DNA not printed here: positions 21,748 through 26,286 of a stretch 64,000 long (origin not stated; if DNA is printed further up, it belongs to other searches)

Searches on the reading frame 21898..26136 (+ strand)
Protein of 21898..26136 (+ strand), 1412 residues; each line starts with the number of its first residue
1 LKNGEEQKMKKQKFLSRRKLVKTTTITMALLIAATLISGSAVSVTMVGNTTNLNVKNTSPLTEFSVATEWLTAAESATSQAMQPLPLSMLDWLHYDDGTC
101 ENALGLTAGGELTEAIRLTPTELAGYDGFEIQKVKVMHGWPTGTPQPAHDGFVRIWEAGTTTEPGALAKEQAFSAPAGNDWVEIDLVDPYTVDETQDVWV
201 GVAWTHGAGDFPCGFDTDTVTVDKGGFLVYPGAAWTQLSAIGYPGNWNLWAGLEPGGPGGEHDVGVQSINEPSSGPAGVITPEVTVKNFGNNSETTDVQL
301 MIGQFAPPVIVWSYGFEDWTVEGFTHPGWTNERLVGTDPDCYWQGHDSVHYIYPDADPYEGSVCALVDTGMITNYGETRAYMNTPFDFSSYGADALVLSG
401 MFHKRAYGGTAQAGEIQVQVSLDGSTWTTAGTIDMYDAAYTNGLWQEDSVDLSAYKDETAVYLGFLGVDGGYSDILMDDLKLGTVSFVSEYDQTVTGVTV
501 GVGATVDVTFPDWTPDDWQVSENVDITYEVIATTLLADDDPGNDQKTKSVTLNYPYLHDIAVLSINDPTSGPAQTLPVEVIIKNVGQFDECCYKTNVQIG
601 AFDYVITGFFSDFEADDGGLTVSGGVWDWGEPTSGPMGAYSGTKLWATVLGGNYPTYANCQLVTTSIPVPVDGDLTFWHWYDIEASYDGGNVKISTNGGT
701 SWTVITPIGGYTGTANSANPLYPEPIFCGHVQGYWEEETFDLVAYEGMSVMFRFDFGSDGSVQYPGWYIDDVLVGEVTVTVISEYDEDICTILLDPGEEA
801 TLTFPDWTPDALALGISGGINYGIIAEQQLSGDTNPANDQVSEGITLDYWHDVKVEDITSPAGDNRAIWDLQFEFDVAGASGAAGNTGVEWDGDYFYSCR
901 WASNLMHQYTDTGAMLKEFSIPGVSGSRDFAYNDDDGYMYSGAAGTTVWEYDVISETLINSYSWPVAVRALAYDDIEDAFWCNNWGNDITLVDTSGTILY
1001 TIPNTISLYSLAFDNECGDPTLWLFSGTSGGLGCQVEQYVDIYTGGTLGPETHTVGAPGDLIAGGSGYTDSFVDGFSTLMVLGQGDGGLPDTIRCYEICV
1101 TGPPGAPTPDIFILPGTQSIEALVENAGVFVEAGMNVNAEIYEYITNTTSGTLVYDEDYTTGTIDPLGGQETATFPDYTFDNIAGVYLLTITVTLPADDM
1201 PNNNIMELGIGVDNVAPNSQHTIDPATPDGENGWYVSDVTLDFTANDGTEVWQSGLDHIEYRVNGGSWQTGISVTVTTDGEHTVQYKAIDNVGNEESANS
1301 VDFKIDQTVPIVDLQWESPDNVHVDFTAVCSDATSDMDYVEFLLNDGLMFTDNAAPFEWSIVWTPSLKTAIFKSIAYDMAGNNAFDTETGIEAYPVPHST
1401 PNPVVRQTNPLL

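Call 21: search_protein_families(library=pfam, proteins=[window:21898-26136:+], max_evalue=0.00001)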
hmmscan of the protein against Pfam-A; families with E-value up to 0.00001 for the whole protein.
window:21898-26136:+ (1412 aa): 1 family
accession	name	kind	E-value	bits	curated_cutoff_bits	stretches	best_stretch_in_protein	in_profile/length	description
PF20773.4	InhA-like_MAM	-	1.5e-13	51.1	26.9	1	672-774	64-162/191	Immune inhibitor A-like, MAM domain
